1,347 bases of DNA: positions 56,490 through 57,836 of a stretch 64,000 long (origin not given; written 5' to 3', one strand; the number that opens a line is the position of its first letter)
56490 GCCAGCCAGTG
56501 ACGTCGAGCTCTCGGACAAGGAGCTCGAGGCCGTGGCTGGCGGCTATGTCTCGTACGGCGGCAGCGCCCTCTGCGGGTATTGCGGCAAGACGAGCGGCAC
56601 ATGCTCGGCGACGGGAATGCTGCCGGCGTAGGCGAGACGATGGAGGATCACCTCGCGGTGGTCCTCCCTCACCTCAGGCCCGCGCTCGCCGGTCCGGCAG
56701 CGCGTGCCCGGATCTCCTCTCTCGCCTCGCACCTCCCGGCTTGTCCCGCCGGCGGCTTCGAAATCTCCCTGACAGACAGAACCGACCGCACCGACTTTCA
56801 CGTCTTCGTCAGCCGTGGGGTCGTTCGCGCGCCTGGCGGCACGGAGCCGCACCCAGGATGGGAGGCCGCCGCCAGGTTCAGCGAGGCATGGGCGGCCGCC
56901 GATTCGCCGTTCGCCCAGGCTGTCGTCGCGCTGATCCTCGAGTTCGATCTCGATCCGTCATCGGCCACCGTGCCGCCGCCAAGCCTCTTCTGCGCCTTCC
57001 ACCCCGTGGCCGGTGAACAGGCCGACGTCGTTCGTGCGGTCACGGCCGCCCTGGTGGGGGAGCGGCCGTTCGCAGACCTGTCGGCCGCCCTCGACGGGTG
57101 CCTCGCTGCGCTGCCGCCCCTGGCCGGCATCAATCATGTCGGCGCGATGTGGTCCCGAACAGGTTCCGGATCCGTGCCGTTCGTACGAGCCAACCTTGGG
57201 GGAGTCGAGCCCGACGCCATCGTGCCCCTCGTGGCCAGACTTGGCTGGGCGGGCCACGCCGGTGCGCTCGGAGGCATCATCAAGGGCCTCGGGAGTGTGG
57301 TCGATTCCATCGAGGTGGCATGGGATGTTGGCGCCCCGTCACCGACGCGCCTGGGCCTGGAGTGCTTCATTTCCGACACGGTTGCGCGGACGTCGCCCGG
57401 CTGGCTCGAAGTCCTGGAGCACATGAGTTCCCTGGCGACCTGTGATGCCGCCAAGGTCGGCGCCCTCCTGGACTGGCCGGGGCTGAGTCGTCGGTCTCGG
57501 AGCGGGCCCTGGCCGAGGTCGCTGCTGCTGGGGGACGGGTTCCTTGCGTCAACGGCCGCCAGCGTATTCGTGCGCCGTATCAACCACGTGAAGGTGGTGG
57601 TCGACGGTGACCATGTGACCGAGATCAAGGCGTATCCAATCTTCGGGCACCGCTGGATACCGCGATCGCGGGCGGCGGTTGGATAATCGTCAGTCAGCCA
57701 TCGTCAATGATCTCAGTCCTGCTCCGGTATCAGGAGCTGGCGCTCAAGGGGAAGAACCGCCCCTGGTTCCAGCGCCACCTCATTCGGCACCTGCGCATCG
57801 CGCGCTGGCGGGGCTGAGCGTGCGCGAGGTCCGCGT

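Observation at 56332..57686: Nif11-leader RiPP precursor coupled to an unrecognised 348-aa protein, with no canonical maturase in view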

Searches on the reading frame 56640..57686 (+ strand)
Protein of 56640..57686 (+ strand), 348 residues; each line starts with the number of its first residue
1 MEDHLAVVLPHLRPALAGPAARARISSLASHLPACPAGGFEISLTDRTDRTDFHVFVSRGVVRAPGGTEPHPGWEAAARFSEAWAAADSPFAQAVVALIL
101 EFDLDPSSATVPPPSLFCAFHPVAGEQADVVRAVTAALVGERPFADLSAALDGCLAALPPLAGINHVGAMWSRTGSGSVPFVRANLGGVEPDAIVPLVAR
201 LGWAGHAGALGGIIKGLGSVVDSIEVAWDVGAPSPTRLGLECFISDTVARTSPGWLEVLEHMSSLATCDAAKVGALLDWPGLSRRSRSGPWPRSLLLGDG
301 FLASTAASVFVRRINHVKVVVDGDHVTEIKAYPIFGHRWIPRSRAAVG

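Call 3: search_protein_families(library=pfam, proteins=[window:56640-57686:+], max_evalue=1)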
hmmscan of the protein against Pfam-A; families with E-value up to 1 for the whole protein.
window:56640-57686:+ (348 aa): 0 families

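Call 4: search_protein_families(library=ncbifam, proteins=[window:56640-57686:+], max_evalue=1)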
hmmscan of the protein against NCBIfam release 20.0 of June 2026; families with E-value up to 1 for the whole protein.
window:56640-57686:+ (348 aa): 1 family
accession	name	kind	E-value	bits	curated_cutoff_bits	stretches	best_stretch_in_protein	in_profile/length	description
TIGR03898.1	lanti_MRSA_kill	subfamily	0.094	12.7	23.5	1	19-46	9-35/44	mersacidin/lichenicidin family type 2 lantibiotic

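Call 5: find_homologous_proteins(query=window:56640-57686:+)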
Query window:56640-57686:+ (348 aa): 11 proteins with E <= 0.001 among 8000 candidates.
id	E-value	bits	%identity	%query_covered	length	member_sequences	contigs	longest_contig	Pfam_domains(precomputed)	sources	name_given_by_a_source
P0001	3.2e-227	772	100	100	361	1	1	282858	-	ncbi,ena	-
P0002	1.9e-151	522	70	98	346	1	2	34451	-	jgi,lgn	jgi:hypothetical protein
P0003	3.4e-119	416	60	98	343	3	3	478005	-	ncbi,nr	ncbi:MAG: hypothetical protein KA371_00105 [Acidobacteria bacterium]|nr:hypothetical protein [Acidob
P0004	4.3e-117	409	60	98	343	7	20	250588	-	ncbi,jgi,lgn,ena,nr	ncbi:MAG: hypothetical protein IT179_04285 [Acidobacteria bacterium]|nr:hypothetical protein [Acidob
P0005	7.6e-81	290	57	74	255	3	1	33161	-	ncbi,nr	ncbi:MAG TPA: hypothetical protein PLH72_10715, partial [Vicinamibacterales bacterium]|nr:hypothetic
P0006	1.2e-41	161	34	98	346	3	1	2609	-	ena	-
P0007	4.3e-30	123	32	93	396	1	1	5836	-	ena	-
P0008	4.1e-11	61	29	97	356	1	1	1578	-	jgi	jgi:hypothetical protein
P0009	9.5e-9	53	31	75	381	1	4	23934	-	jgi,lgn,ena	jgi:hypothetical protein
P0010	3.0e-7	48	27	75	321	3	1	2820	-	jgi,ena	jgi:hypothetical protein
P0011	4.8e-5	41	25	97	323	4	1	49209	-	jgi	-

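Call 7: find_encoding_contigs(protein=P0001, flank=10000, max_places=2)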
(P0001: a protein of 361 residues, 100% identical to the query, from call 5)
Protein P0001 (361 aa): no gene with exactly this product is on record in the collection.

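Call 8: find_encoding_contigs(protein=P0003, flank=10000, max_places=3)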
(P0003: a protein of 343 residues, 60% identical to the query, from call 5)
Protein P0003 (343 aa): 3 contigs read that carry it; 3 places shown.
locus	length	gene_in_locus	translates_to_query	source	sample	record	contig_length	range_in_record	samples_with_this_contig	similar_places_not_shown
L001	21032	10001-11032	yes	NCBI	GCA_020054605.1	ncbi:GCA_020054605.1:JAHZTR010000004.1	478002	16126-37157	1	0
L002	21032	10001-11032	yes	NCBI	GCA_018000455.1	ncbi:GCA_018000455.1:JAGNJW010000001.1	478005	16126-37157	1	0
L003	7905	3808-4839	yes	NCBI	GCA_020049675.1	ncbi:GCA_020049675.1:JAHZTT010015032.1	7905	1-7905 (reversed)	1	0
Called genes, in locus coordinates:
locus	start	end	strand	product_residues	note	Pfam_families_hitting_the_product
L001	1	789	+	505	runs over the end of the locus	PF05175:MTS, PF13489:Methyltransf_23 (weak), PF03848:TehB (faint), PF06325:PrmA, PF08241:Methyltransf_11, PF08242:Methyltransf_12 (weak), PF13649:Methyltransf_25, PF13847:Methyltransf_31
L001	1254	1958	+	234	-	-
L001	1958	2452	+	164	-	-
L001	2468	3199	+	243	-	-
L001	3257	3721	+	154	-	PF12006:DUF3500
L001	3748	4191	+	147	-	PF08837:DUF1810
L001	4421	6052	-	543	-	PF02310:B12-binding, PF04055:Radical_SAM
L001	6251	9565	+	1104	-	PF13575:DUF4135, PF05147:LANC_like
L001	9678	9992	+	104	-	PF07862:Nif11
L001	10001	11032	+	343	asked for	-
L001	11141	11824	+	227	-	PF13620:CarboxypepD_reg (weak)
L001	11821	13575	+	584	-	PF00672:HAMP, PF00211:Guanylate_cyc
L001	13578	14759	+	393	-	-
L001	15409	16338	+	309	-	-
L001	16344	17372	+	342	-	PF01136:Peptidase_U32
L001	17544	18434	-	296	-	PF13276:HTH_21, PF00665:rve, PF13683:rve_3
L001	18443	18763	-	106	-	PF01527:HTH_Tnp_1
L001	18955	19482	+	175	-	-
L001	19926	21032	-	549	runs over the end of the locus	PF00884:Sulfatase (faint), PF01663:Phosphodiest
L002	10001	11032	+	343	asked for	-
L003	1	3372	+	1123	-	?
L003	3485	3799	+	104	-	PF07862:Nif11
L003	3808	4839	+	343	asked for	-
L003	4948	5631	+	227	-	PF13620:CarboxypepD_reg (weak)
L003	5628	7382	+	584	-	PF00672:HAMP, PF00211:Guanylate_cyc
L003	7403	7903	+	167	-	?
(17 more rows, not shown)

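Call 9: find_encoding_contigs(protein=P0004, flank=10000, max_places=4)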
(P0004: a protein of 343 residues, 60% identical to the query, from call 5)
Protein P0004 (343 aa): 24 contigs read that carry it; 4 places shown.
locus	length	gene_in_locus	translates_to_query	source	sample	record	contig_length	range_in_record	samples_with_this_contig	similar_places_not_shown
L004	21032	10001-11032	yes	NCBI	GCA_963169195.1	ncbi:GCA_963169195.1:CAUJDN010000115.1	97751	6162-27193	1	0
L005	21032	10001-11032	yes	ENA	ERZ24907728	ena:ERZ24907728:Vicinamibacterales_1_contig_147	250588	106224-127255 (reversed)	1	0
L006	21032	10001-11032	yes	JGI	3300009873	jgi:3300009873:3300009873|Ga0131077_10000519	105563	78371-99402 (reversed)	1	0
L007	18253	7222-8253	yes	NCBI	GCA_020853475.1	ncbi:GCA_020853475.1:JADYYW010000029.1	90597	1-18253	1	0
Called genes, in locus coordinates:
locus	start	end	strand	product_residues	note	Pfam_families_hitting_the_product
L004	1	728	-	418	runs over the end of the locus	PF25973:BSH_CzcB (faint)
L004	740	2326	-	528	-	PF02321:OEP (faint)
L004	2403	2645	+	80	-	PF07862:Nif11 (weak)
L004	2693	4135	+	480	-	-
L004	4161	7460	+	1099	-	PF13575:DUF4135, PF05147:LANC_like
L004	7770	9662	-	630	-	PF13575:DUF4135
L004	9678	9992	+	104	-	PF07862:Nif11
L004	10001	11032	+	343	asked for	-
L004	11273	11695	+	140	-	-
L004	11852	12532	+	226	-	PF13620:CarboxypepD_reg (weak)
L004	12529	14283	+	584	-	PF00672:HAMP, PF00211:Guanylate_cyc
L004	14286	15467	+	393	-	-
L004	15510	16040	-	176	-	PF05099:TerB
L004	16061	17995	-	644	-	-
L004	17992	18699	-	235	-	PF13628:DUF4142, PF03713:DUF305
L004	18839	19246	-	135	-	-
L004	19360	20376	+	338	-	PF00795:CN_hydrolase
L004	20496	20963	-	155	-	PF07366:SnoaL, PF14534:DUF4440 (faint), PF12680:SnoaL_2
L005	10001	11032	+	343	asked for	-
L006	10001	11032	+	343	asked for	-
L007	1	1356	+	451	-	?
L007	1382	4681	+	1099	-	PF13575:DUF4135, PF05147:LANC_like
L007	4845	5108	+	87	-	-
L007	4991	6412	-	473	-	PF13575:DUF4135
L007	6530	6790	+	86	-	-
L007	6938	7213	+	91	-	PF07862:Nif11 (weak)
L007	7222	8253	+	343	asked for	-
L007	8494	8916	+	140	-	-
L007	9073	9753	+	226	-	PF13620:CarboxypepD_reg (weak)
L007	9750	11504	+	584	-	PF00672:HAMP, PF00211:Guanylate_cyc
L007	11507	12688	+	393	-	-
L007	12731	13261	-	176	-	PF05099:TerB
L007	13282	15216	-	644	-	-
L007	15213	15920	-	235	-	PF13628:DUF4142, PF03713:DUF305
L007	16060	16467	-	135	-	-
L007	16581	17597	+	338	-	PF00795:CN_hydrolase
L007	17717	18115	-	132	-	PF07366:SnoaL, PF14534:DUF4440 (weak), PF12680:SnoaL_2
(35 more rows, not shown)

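Call 10: find_encoding_contigs(protein=P0002, flank=10000, max_places=2)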
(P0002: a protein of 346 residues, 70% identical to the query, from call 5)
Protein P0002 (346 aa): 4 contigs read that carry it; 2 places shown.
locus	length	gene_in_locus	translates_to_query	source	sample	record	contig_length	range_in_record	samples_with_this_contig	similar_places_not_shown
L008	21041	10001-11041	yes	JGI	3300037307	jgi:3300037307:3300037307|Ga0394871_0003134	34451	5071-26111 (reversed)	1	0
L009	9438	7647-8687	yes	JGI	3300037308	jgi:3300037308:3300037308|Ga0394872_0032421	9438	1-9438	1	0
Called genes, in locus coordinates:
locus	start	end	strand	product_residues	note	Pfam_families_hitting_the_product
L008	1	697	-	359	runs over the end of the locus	-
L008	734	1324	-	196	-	PF00034:Cytochrom_C (faint)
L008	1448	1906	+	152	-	-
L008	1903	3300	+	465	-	PF01590:GAF, PF13185:GAF_2, PF13492:GAF_3 (weak)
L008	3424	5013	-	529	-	PF00732:GMC_oxred_N, PF01266:DAO (faint), PF05199:GMC_oxred_C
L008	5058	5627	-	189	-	-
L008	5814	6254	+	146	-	PF02502:LacAB_rpiB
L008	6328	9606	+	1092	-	PF13575:DUF4135, PF05147:LANC_like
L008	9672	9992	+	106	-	PF07862:Nif11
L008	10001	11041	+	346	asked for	-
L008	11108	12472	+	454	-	PF01011:PQQ (faint), PF13360:PQQ_2, PF13570:Beta-prop_ACSF4 (weak), PF13360:PQQ_2 (weak)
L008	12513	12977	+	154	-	PF08818:DUF1801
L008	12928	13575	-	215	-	PF13302:Acetyltransf_3, PF00583:Acetyltransf_1 (faint)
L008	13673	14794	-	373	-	PF17170:DUF5128 (faint), PF01436:NHL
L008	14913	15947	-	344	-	PF13354:Beta-lactamase2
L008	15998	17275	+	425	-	PF00464:SHMT, PF00155:Aminotran_1_2, PF01212:Beta_elim_lyase (weak)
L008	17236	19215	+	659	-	PF00270:DEAD (weak), PF13307:Helicase_C_2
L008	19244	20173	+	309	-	PF02369:Big_1 (weak), PF13620:CarboxypepD_reg, PF13715:CarbopepD_reg_2, PF13424:TPR_12 (weak), PF13432:TPR_16, PF00515:TPR_1, PF13181:TPR_8, PF13432:TPR_16, +13 more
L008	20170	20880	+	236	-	PF01168:Ala_racemase_N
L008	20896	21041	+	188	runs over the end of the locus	PF05103:DivIVA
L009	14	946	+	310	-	PF01590:GAF, PF13185:GAF_2, PF13492:GAF_3 (weak)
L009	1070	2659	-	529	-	PF00732:GMC_oxred_N, PF01266:DAO (faint), PF05199:GMC_oxred_C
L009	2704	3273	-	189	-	-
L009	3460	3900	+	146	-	PF02502:LacAB_rpiB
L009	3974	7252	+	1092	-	PF13575:DUF4135, PF05147:LANC_like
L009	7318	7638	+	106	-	PF07862:Nif11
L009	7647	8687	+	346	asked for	-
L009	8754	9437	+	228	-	?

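Call 11: find_encoding_contigs(protein=P0007, flank=10000, max_places=2)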
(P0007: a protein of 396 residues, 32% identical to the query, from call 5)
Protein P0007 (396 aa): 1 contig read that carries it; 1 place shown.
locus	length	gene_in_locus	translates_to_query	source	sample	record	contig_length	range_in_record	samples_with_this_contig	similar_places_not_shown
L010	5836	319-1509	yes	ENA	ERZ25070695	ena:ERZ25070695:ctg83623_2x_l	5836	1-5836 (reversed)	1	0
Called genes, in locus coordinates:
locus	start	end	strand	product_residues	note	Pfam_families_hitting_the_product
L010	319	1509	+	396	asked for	-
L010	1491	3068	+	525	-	PF02321:OEP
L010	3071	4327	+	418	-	PF25919:BSH_CusB (faint), PF25973:BSH_CzcB (weak), PF25994:HH_AprE (faint)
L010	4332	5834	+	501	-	?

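Call 12: find_encoding_contigs(protein=P0009, flank=10000, max_places=3)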
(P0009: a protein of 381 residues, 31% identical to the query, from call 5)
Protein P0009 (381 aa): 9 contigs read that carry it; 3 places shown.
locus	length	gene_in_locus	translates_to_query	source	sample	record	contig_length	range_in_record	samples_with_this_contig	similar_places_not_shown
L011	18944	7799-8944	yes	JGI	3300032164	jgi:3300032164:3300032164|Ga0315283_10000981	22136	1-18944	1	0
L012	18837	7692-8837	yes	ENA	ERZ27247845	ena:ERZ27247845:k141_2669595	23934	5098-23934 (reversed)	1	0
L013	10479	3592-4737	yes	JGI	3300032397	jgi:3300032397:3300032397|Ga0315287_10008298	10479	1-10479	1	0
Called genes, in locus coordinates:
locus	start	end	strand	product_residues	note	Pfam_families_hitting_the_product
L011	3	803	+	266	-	?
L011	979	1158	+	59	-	-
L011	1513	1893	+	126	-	PF14407:Frankia_peptide (faint)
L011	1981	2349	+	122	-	-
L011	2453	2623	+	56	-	-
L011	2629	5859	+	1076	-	PF13575:DUF4135, PF05147:LANC_like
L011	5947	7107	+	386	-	PF08240:ADH_N, PF00107:ADH_zinc_N, PF13602:ADH_zinc_N_2 (weak)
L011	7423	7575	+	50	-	-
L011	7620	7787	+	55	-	-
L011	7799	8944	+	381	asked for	-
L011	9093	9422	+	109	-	-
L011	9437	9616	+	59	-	-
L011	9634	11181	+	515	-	PF02321:OEP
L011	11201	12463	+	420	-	PF00364:Biotin_lipoyl (faint), PF25973:BSH_CzcB (weak)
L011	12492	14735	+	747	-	PF03412:Peptidase_C39, PF00664:ABC_membrane, PF00005:ABC_tran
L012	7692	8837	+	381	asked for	-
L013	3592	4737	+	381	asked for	-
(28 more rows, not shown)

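Call 13: find_encoding_contigs(protein=P0011, flank=10000, max_places=2)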
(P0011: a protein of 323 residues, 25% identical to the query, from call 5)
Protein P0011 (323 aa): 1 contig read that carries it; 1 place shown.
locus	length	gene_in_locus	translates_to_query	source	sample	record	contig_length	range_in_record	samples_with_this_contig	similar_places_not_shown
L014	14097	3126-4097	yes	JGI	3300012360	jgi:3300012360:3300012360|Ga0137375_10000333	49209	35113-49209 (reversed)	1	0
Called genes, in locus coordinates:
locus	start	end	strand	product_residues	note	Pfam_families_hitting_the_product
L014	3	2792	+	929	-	?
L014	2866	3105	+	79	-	PF07862:Nif11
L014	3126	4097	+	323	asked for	-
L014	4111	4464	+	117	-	PF09969:DUF2203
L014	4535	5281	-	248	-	PF00702:Hydrolase, PF13419:HAD_2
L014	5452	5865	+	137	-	PF01521:Fe-S_biosyn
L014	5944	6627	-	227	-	-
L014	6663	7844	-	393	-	PF14907:NTP_transf_5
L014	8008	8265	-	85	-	-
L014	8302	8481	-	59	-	-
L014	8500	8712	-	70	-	-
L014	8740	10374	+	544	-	PF02384:N6_Mtase (weak), PF20473:MmeI_Mtase (faint), PF07669:Eco57I (weak)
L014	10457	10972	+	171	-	-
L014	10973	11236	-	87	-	PF01206:TusA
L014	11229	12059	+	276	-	-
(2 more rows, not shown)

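Call 20: search_solved_structures(query=A1, max_evalue=10, show_alignments=2)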
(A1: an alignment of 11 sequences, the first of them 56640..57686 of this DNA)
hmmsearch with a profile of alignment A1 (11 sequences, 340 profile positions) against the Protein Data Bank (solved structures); distinct sequences matched with E-value up to 10: 6.
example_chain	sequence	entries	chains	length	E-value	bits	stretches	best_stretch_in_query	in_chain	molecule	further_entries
4fe4_A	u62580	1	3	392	0.38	12.9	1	144-207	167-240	Xylose operon regulatory protein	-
4fe7_A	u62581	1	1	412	0.43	12.8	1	144-207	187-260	Xylose operon regulatory protein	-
6x0u_A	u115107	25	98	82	0.75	12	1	141-201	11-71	Mitotic-spindle organizing protein 1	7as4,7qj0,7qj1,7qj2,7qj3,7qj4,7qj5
6m33_B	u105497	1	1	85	0.78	11.9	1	141-201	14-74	Mitotic-spindle organizing protein 1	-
6l81_B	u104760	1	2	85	0.87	11.8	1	141-201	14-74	Mitotic-spindle organizing protein 1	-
9g3x_R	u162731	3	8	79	1.1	11.4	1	143-201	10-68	Mitotic spindle organizing protein 1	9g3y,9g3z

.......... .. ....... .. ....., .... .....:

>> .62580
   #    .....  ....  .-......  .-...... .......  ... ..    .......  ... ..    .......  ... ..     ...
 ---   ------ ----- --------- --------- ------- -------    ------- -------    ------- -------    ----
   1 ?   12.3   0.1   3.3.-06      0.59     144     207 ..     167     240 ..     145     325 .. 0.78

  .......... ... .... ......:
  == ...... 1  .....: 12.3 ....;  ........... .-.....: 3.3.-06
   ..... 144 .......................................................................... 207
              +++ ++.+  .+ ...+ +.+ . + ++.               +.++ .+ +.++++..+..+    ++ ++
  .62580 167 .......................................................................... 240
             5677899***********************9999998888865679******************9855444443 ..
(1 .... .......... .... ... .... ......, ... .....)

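Call 21: search_protein_families(library=pfam, alignment_id=A1, max_evalue=10)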
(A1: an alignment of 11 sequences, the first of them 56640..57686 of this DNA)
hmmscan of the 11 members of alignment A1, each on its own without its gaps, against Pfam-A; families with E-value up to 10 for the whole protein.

A. member 1, window:56640-57686:+ (348 aa): 0 families

B. families by the number of members that match (of 11 scanned): 0 families

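Call 23: predict_structure(alignment_id=A1)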
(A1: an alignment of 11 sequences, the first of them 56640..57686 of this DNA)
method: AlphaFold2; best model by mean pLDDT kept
length: 348 residues; sequences in the alignment: 11
mean_pLDDT: 88.3   pTM: 0.89
mean pLDDT of the five models: 88.3, 88.2, 87.3, 84.9, 83.6
residues with pLDDT >= 90: 232; 70-90: 84; 50-70: 27; < 50: 5
segments of 3 or more residues with pLDDT < 50: 346-348
pLDDT, mean of each block of 10 residues (from residue 1): 91 94 92 92 92 91 77 90 91 94 73 92 94 95 91 94 95 75 95 96 94 96 95 86 76 79 95 95 79 71 77 96 96 92 55
secondary structure, 60 per line:
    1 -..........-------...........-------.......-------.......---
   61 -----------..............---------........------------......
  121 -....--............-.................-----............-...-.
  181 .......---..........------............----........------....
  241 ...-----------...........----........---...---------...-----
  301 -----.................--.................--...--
elements in order: H2-11 H19-29 E37-43 E51-57 H72-85 E95-102 E115-120 H122-125 H128-139 H141-157 E163-174 E180-187 H191-200 H207-218 E223-230 E237-243 H255-265 H270-277 E281-283 E306-322 E325-341
